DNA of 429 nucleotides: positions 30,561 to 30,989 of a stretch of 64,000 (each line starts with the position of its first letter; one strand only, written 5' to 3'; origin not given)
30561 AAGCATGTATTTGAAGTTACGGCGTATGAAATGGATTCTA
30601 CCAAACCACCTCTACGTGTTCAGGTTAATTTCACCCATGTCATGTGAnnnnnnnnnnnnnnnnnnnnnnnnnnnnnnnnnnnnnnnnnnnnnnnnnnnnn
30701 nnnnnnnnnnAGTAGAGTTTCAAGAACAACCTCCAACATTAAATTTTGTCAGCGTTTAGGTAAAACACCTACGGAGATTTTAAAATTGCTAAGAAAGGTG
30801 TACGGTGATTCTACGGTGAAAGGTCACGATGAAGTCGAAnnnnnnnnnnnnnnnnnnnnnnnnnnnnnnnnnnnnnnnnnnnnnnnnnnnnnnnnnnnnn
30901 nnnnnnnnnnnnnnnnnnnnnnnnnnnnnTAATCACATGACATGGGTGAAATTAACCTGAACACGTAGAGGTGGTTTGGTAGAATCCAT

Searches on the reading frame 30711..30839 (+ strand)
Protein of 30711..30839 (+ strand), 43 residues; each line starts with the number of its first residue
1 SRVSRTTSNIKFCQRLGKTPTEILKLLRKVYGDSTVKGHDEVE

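Call 12: search_protein_families(library=pfam, proteins=[window:30711-30839:+], max_evalue=1)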
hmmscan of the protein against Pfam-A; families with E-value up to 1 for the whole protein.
seq(43 aa): 3 families
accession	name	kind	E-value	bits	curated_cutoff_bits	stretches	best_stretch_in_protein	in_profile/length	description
PF17906.7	HTH_48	-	0.0045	17.5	24.1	1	12-36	10-34/50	HTH domain in Mos1 transposase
PF15300.11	INT_SG_DDX_CT_C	-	0.058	13.4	27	1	13-37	14-38/63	INTS6/SAGE1/DDX26B/CT45 C-terminus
PF04760.21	IF2_N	-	0.19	12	25.3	1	12-32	9-28/53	Translation initiation factor IF-2, N-terminal region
